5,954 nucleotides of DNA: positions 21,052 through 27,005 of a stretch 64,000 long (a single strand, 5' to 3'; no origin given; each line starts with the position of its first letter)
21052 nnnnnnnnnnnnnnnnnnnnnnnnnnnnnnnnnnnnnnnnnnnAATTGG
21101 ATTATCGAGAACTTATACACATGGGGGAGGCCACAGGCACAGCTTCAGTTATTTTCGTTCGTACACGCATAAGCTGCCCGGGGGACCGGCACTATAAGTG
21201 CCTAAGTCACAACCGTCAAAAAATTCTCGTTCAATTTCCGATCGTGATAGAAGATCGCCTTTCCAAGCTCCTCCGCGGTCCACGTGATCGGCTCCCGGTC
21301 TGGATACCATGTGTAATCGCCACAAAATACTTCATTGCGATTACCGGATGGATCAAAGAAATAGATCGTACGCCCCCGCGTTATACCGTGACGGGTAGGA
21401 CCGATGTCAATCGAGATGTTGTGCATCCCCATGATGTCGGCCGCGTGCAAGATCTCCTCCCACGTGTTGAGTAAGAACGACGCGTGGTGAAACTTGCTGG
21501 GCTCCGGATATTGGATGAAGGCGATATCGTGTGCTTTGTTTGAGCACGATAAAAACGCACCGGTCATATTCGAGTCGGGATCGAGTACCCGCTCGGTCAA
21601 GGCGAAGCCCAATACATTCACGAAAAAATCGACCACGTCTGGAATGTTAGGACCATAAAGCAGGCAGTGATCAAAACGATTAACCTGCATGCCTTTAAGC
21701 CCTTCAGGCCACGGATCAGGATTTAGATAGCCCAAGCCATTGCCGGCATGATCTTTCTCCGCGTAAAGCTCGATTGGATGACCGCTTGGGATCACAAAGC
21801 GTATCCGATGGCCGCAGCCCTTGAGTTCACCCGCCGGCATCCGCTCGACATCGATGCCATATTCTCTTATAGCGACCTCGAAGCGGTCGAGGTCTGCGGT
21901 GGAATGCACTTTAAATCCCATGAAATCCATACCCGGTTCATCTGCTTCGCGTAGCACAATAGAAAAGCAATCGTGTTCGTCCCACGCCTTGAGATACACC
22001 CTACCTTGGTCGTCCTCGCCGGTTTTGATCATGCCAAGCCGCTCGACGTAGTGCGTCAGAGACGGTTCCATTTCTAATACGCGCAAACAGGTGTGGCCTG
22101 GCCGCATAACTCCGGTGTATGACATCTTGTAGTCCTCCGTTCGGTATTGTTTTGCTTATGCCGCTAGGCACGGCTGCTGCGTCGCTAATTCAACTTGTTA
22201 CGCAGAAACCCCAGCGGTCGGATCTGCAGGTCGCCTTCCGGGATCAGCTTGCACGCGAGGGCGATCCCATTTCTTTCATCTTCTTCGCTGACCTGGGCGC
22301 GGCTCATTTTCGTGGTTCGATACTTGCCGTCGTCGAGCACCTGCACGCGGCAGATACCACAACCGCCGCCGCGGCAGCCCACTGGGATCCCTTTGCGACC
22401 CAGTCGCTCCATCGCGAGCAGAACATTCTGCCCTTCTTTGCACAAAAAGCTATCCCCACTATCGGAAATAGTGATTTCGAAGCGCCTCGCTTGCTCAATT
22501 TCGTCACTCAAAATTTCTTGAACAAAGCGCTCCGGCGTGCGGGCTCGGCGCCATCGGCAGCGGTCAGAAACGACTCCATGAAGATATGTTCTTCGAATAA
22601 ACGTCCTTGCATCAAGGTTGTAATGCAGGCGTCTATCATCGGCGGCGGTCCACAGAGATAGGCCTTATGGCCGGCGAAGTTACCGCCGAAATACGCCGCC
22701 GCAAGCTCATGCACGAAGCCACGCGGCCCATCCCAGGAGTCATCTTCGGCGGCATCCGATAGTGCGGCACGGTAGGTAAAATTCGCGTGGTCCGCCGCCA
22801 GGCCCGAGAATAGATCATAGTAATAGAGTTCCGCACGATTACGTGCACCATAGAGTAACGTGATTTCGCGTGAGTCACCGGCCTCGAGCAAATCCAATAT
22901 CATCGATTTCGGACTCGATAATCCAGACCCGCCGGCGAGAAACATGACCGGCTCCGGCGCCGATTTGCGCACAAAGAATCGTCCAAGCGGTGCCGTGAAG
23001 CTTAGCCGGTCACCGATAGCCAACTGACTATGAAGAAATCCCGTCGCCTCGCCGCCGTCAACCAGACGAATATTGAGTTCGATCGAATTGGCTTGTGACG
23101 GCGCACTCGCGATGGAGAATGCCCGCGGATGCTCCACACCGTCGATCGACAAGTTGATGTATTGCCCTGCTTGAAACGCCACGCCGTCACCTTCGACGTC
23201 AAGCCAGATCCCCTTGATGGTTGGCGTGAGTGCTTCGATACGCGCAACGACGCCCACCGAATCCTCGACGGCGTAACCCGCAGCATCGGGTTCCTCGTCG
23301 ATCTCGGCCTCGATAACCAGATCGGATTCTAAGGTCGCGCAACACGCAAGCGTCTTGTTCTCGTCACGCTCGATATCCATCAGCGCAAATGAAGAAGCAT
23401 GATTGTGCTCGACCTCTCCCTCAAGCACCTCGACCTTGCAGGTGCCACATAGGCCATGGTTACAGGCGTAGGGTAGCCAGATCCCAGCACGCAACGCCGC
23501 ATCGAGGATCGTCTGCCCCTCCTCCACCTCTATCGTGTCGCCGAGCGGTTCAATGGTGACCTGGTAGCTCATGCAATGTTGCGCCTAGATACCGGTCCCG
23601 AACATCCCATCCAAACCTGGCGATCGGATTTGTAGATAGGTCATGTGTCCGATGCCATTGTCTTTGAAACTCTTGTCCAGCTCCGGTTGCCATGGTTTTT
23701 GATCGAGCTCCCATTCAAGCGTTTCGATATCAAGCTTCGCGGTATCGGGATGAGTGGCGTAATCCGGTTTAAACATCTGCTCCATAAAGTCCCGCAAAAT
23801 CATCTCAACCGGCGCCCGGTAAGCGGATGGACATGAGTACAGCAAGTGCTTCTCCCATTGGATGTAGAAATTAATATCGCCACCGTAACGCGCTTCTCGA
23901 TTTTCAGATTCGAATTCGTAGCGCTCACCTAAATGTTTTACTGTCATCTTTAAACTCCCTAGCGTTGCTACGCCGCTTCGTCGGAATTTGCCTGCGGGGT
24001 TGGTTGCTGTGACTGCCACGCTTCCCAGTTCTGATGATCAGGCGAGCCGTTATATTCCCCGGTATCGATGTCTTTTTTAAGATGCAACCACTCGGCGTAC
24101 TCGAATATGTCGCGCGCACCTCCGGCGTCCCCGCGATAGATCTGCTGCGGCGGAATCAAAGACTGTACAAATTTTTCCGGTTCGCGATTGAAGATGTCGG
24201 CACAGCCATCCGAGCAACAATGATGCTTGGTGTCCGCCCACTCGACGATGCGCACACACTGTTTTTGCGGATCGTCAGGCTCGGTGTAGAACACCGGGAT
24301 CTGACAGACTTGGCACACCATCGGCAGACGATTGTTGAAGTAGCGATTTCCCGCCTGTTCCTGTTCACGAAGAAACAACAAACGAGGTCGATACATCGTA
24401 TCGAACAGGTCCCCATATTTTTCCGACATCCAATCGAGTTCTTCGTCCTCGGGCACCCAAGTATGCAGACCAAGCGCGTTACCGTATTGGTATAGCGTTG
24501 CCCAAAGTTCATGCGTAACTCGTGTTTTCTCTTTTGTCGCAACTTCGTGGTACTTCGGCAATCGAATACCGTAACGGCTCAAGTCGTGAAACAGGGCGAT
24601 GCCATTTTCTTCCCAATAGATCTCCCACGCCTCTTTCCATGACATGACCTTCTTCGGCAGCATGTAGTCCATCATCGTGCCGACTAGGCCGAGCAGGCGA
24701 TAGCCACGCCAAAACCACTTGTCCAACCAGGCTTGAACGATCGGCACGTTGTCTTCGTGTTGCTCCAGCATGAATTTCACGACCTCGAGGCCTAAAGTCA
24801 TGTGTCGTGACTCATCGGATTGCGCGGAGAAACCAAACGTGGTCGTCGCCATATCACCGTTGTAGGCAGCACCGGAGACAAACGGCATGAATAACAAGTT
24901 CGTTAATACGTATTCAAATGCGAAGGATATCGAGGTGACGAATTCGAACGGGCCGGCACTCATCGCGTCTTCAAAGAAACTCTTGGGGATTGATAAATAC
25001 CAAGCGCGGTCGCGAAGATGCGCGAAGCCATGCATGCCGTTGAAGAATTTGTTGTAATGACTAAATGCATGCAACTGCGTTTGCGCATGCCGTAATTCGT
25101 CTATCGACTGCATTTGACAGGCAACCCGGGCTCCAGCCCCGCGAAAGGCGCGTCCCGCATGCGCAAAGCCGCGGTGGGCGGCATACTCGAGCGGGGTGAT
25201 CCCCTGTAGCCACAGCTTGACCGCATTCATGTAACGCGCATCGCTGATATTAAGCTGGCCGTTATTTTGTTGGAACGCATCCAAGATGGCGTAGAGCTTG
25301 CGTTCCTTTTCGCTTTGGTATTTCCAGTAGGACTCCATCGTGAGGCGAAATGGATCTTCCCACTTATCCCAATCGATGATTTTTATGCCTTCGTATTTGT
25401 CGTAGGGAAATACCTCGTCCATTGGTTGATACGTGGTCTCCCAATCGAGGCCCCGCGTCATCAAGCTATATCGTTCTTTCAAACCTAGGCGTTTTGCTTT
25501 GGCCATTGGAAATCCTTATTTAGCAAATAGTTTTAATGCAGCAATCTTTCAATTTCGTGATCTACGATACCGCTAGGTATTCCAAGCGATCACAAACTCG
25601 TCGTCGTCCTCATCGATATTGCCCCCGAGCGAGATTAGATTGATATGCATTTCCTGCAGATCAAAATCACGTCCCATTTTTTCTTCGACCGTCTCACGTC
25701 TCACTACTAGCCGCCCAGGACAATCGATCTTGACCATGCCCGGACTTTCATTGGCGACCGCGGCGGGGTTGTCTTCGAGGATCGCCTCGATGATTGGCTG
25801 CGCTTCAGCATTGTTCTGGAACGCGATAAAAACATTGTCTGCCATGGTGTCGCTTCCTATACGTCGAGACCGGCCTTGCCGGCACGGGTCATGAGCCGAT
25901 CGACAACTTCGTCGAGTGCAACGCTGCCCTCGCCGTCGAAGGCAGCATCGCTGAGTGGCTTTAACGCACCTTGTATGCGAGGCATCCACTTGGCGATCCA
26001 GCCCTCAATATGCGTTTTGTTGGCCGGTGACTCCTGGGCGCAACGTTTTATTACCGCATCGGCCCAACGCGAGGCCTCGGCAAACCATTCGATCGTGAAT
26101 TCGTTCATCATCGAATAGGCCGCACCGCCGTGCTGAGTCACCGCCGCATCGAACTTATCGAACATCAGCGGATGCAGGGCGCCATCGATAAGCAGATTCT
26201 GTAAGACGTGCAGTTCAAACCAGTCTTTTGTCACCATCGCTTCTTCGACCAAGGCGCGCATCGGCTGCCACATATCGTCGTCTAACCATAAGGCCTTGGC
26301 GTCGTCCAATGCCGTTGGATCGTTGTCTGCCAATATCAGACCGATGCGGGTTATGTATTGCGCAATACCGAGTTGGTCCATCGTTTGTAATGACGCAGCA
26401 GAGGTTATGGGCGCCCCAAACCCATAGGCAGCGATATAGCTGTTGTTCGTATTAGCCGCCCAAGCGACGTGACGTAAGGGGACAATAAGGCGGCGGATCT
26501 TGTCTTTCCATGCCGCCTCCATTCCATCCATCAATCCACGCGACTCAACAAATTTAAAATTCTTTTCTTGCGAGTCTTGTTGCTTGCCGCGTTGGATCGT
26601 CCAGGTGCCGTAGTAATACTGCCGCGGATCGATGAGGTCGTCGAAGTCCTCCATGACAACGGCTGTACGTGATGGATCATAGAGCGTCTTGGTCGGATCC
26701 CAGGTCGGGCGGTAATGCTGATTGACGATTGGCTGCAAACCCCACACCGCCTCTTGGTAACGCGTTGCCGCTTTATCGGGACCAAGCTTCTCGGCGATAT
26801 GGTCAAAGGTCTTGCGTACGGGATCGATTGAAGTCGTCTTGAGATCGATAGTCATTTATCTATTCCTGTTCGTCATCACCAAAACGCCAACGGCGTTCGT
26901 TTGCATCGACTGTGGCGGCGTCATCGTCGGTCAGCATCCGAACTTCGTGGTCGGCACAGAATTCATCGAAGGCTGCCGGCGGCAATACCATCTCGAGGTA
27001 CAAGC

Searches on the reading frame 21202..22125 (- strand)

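Call 6: search_protein_families(library=pfam, proteins=[window:21202-22125:-], max_evalue=0.001)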
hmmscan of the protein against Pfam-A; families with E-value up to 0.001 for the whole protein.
window:21202-22125:- (307 aa): 2 families
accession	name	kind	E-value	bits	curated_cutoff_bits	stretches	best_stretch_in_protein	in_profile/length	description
PF22247.2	Diox-like_N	-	1.2e-28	99.4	27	1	66-124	1-59/60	Catechol 2,3-dioxygenase-like N-terminal domain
PF00903.31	Glyoxalase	-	4.1e-26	92.2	20.6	1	150-266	1-121/121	Glyoxalase/Bleomycin resistance protein/Dioxygenase superfamily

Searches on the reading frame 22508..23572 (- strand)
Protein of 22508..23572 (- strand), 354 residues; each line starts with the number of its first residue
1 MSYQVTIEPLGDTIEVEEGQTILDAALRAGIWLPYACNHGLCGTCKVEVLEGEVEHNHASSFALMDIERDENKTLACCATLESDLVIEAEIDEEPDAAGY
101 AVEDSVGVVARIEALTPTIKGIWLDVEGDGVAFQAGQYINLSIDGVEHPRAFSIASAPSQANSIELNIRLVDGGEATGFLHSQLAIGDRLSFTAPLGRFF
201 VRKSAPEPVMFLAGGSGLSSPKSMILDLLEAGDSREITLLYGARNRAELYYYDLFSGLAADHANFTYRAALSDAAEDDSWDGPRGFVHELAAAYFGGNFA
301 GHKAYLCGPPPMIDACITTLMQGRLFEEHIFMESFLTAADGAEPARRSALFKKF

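Call 6: search_protein_families(library=pfam, proteins=[window:22508-23572:-], max_evalue=0.001)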
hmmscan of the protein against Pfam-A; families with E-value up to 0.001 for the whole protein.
window:22508-23572:- (354 aa): 4 families
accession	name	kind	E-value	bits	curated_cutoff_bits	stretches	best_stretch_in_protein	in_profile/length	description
PF00111.32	Fer2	-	2.8e-21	75.7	21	1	5-81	1-76/77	2Fe-2S iron-sulfur cluster binding domain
PF00175.26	NAD_binding_1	-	5.8e-16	59.5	22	1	211-315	1-106/109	Oxidoreductase NAD-binding domain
PF00970.30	FAD_binding_6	-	4.7e-11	43.3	21.1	1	127-199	24-97/99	Oxidoreductase FAD-binding domain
PF13510.11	Fer2_4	-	6e-07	29.9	22.8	1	4-88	3-78/82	2Fe-2S iron-sulfur cluster binding domain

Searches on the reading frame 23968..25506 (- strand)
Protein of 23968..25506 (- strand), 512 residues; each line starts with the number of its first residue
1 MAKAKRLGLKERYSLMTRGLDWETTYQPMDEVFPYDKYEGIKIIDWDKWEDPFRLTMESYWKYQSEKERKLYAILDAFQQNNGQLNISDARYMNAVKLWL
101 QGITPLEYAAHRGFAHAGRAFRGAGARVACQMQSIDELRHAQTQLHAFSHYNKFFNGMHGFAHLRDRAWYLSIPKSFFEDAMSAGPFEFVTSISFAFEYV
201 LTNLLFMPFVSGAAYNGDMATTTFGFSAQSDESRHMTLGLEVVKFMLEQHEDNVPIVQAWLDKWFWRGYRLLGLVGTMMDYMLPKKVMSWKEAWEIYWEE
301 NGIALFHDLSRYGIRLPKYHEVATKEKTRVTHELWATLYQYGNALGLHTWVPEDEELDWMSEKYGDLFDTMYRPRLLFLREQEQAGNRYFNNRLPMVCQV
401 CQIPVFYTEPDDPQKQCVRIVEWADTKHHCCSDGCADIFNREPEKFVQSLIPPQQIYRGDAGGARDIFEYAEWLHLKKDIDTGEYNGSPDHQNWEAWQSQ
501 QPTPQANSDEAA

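Call 6: search_protein_families(library=pfam, proteins=[window:23968-25506:-], max_evalue=0.001)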
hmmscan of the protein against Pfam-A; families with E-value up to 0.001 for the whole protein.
window:23968-25506:- (512 aa): 2 families
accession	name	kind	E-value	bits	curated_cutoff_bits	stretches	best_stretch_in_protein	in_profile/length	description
PF02332.24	Phenol_Hydrox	-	9.4e-69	231.9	24.4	1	22-249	1-229/230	Methane/Phenol/Alkene Hydroxylase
PF04945.19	YHS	-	0.00019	21.8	30.3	1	429-448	26-45/47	YHS domain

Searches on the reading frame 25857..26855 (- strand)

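Call 6: search_protein_families(library=pfam, proteins=[window:25857-26855:-], max_evalue=0.001)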
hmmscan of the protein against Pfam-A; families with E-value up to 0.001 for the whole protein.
window:25857-26855:- (332 aa): 2 families
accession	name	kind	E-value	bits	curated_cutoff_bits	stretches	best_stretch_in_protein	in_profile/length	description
PF02332.24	Phenol_Hydrox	-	3.8e-57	194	24.4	1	52-275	1-229/230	Methane/Phenol/Alkene Hydroxylase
PF21830.1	DUF6890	-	0.00072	19.7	23.6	0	178-207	9-38/44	Family of unknown function (DUF6890)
